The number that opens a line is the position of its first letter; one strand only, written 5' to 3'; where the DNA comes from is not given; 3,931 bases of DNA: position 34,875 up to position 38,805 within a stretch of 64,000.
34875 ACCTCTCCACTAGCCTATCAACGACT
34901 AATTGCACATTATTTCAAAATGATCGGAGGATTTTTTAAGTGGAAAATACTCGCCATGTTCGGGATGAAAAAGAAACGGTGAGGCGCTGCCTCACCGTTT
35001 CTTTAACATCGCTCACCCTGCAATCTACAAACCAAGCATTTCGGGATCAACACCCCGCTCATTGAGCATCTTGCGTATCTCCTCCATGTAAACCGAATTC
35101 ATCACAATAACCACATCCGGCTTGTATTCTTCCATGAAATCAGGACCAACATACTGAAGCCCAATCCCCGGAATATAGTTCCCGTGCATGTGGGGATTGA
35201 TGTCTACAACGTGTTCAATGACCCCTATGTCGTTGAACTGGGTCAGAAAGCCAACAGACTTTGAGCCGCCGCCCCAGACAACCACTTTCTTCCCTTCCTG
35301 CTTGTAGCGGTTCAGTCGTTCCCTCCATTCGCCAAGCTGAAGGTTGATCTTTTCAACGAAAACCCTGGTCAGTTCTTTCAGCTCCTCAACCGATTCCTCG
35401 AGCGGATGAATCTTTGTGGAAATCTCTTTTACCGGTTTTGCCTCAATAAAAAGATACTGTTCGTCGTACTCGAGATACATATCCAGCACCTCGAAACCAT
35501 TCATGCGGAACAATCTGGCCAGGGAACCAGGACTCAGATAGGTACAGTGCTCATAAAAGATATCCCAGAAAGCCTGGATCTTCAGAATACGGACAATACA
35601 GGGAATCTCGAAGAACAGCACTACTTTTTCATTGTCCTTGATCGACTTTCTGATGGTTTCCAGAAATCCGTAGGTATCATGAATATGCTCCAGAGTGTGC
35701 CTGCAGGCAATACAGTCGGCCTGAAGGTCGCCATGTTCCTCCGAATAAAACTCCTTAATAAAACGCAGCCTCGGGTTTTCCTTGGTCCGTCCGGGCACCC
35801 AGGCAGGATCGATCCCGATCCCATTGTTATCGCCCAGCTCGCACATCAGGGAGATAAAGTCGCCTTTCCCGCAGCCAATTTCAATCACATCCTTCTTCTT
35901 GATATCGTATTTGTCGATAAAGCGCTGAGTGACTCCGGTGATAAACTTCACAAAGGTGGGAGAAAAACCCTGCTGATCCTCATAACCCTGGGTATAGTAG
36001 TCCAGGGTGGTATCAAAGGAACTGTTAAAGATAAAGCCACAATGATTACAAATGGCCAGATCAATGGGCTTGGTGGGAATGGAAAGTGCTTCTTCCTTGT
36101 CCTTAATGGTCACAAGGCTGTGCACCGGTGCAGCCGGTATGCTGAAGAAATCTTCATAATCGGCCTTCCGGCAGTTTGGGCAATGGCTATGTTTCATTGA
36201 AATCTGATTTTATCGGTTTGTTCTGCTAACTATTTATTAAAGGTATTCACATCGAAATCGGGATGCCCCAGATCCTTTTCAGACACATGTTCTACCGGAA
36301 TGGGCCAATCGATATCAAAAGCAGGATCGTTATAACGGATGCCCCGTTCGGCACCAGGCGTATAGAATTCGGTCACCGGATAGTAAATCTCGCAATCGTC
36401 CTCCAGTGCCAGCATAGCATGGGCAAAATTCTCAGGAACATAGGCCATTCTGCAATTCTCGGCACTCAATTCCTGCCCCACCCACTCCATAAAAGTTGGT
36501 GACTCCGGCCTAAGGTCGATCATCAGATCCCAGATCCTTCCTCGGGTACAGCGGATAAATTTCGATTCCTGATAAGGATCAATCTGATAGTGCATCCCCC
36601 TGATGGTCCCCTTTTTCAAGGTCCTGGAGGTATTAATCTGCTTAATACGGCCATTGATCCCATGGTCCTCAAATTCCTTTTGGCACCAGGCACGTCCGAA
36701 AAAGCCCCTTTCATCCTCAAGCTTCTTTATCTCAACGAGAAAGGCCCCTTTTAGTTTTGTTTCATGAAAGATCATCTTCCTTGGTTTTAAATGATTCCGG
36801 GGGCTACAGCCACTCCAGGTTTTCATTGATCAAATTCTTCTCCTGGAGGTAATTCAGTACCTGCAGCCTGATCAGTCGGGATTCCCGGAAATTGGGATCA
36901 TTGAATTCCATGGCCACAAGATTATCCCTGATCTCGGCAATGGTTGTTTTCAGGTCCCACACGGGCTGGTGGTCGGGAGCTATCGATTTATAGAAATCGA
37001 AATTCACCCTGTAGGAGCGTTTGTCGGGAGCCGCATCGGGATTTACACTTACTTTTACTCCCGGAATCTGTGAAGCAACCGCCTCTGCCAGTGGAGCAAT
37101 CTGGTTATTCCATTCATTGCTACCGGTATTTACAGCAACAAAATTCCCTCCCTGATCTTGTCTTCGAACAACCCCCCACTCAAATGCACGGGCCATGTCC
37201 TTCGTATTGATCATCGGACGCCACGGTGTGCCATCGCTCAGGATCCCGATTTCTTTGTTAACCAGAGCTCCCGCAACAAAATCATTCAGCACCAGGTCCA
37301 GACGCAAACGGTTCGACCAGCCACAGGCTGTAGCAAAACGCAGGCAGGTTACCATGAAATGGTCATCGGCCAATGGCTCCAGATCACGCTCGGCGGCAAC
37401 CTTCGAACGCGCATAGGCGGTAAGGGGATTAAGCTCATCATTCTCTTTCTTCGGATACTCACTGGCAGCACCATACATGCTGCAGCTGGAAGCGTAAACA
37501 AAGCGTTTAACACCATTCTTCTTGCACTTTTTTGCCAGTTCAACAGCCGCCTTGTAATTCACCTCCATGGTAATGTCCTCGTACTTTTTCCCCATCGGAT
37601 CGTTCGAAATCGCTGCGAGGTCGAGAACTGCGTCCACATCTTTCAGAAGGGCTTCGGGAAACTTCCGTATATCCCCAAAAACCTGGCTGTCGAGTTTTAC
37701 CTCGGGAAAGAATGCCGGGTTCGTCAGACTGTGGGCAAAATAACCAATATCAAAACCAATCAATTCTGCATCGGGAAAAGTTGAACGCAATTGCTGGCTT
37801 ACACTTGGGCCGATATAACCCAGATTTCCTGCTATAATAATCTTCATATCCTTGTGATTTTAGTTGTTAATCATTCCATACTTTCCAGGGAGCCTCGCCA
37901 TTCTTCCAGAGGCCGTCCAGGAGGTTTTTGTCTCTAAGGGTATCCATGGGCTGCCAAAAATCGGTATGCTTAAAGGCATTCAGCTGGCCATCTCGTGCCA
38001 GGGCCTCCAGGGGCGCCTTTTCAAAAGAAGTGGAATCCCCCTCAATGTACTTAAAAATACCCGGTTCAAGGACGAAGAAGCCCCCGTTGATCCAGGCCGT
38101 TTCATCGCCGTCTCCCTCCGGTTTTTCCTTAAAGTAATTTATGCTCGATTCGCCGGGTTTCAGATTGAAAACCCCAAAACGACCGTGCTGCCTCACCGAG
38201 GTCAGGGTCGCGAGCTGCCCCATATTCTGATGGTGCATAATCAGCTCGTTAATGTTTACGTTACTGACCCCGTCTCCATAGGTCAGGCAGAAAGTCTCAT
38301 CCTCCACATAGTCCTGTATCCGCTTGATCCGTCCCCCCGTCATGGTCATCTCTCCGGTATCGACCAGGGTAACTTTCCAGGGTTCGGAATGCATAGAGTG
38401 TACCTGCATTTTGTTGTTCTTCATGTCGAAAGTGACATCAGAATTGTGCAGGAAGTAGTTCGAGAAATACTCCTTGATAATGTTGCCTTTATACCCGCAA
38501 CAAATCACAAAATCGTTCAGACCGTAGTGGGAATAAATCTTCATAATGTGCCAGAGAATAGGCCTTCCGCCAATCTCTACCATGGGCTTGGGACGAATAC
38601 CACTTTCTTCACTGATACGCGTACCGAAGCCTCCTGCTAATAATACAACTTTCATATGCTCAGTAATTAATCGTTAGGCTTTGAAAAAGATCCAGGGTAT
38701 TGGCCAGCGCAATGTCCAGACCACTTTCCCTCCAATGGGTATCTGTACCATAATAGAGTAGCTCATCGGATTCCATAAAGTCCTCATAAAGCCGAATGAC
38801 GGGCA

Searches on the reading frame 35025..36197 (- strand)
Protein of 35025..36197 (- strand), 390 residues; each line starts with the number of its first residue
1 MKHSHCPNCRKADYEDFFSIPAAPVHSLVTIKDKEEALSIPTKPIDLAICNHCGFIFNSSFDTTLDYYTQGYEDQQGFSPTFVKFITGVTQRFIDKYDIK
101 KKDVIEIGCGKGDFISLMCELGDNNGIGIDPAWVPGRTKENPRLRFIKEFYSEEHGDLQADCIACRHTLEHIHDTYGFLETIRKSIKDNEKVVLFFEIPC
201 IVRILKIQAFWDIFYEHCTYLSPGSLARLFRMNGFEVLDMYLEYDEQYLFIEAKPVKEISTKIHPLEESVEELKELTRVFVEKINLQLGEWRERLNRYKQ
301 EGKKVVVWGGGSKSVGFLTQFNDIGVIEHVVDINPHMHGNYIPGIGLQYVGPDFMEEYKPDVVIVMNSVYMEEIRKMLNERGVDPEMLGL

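Call 8: search_protein_families(library=pfam, proteins=[window:35025-36197:-], max_evalue=0.00001)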
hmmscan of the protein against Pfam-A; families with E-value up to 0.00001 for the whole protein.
window:35025-36197:- (390 aa): 2 families
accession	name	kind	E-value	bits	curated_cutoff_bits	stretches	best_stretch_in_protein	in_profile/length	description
PF13489.12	Methyltransf_23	-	7.5e-21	75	27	1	90-238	13-162/164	Methyltransferase domain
PF08484.17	Methyltransf_14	-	2.1e-11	44.3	23.5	1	278-378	44-145/160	C-methyltransferase C-terminal domain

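Call 66: search_protein_families(library=ncbifam, proteins=[window:35025-36197:-], max_evalue=0.00001)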
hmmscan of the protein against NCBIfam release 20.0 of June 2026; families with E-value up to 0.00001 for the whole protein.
window:35025-36197:- (390 aa): 0 families

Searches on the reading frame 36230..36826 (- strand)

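Call 8: search_protein_families(library=pfam, proteins=[window:36230-36826:-], max_evalue=0.00001)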
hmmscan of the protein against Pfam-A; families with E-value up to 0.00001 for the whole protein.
window:36230-36826:- (198 aa): 1 family
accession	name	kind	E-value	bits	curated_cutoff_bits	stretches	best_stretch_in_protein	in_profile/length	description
PF00908.23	dTDP_sugar_isom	-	1.4e-60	204.2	27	1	22-191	1-166/168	dTDP-4-dehydrorhamnose 3,5-epimerase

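Call 66: search_protein_families(library=ncbifam, proteins=[window:36230-36826:-], max_evalue=0.00001)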
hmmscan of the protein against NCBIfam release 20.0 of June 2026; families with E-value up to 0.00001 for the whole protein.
window:36230-36826:- (198 aa): 1 family
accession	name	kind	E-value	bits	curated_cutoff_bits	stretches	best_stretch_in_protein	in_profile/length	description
TIGR01221.1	rmlC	equivalog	1.4e-48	165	155.75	1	21-188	3-169/176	dTDP-4-dehydrorhamnose 3,5-epimerase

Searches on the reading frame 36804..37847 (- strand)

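Call 8: search_protein_families(library=pfam, proteins=[window:36804-37847:-], max_evalue=0.00001)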
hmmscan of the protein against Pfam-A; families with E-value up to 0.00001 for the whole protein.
window:36804-37847:- (347 aa): 5 families
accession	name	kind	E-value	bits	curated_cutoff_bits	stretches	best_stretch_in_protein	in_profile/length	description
PF01370.27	Epimerase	-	7.9e-32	111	20.9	1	3-229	1-227/240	NAD dependent epimerase/dehydratase family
PF01073.25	3Beta_HSD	-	2.1e-12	47.1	22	1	5-156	2-157/280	3-beta hydroxysteroid dehydrogenase/isomerase family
PF16363.11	GDP_Man_Dehyd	-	1.6e-11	44.7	27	1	66-237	69-246/332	GDP-mannose 4,6 dehydratase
PF04321.23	RmlD_sub_bind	-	1.3e-09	38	27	1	1-163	1-143/287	RmlD substrate binding domain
PF13460.12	NAD_binding_10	-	6.9e-06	26.5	27.2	0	66-158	56-133/184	NAD(P)H-binding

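Call 66: search_protein_families(library=ncbifam, proteins=[window:36804-37847:-], max_evalue=0.00001)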
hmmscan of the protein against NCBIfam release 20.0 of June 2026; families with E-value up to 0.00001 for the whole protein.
window:36804-37847:- (347 aa): 8 families
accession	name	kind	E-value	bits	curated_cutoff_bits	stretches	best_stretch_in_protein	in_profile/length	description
TIGR01179.1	galE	equivalog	3.4e-17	62.3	262.3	1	2-177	1-179/332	UDP-glucose 4-epimerase GalE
TIGR02197.1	heptose_epim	equivalog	5.2e-13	48.8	274.6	1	3-152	1-145/316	ADP-glyceromanno-heptose 6-epimerase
TIGR04180.1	EDH_00030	hypoth_equivalog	4.7e-12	45.6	475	1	56-268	54-262/297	NAD-dependent 4,6-dehydratase LegB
NF043036.1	ErythonDh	equivalog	2e-10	40.4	325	1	1-153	1-157/321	D-erythronate dehydrogenase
NF011728.1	PRK15181.1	equivalog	5.4e-09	35.5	760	1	54-172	70-193/348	Vi polysaccharide biosynthesis UDP-N-acetylglucosaminuronic acid C-4 epimerase TviC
TIGR01214.1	rmlD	equivalog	4.3e-08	32.6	224.05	1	69-166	47-145/285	dTDP-4-dehydrorhamnose reductase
TIGR01181.1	dTDP_gluc_dehyt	equivalog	1e-07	31.4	365.1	1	2-249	1-252/321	dTDP-glucose 4,6-dehydratase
TIGR03466.1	HpnA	hypoth_equivalog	1.9e-06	27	367.65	1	3-163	3-159/327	hopanoid-associated sugar epimerase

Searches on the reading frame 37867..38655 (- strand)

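Call 8: search_protein_families(library=pfam, proteins=[window:37867-38655:-], max_evalue=0.00001)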
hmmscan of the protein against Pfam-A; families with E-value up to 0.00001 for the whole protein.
window:37867-38655:- (262 aa): 2 families
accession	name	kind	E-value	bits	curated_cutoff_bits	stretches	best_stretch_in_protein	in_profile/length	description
PF00483.29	NTP_transferase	-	1.2e-16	61.5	21.2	1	2-234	1-226/245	Nucleotidyl transferase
PF12804.13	NTP_transf_3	-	8.5e-07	29.7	27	1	3-56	1-49/160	MobA-like NTP transferase domain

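Call 66: search_protein_families(library=ncbifam, proteins=[window:37867-38655:-], max_evalue=0.00001)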
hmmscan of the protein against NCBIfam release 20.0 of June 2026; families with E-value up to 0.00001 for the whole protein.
window:37867-38655:- (262 aa): 13 families
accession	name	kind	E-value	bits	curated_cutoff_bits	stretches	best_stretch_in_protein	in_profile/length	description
TIGR02623.1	G1P_cyt_trans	equivalog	9.8e-130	431.5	300.25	1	1-260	1-255/255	glucose-1-phosphate cytidylyltransferase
TIGR03992.1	Arch_glmU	subfamily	8.6e-23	80.8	292.1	2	1-77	1-77/393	bifunctional sugar-1-phosphate nucleotidylyltransferase/acetyltransferase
NF049965.1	GlMnHpPGnyltfHddC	equivalog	2e-20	73.4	300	1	1-213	1-185/221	D-glycero-D-manno-heptose 1-phosphate guanosyltransferase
NF041313.1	UDPGP_AglF_Halo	equivalog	5.9e-18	65.2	400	1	1-83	1-82/234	UTP--glucose-1-phosphate uridylyltransferase AglF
NF052502.1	man1P_GTase_Rv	exception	5e-17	61.8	440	1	2-240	2-220/352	mannose-1-phosphate guanylyltransferase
NF041173.1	Sug_nt_acttase_Thmprot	equivalog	1.3e-15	57.3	600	1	1-235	1-212/405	bifunctional sugar-1-phosphate nucleotidylyltransferase/acetyltransferase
TIGR01208.1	rmlA_long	equivalog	2e-13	49.9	320.25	1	2-205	1-183/353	glucose-1-phosphate thymidylyltransferase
NF045761.1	NAMPUrTaseMurU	equivalog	4.1e-12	46.4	250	1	1-240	1-217/226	N-acetylmuramate alpha-1-phosphate uridylyltransferase MurU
NF041135.1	IPPtranDIPPsyn_Thcocales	equivalog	4.2e-12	45.8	580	1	1-77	1-73/419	bifunctional L-myo-inositol-1-phosphate cytidylyltransferase/CDP-L-myo-inositol myo-inositolphosphotransferase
TIGR01099.1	galU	equivalog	5.3e-12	45.9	326.8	1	1-205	2-215/261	UTP--glucose-1-phosphate uridylyltransferase GalU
TIGR02091.1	glgC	equivalog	1.1e-07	31.2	424.9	1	3-240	3-249/364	glucose-1-phosphate adenylyltransferase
TIGR01173.1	glmU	equivalog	1.3e-06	27.5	366.85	1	1-69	1-66/452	bifunctional UDP-N-acetylglucosamine diphosphorylase/glucosamine-1-phosphate N-acetyltransferase GlmU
NF003670.0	PRK05293.1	equivalog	7.3e-06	25.2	470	0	4-200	8-200/382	glucose-1-phosphate adenylyltransferase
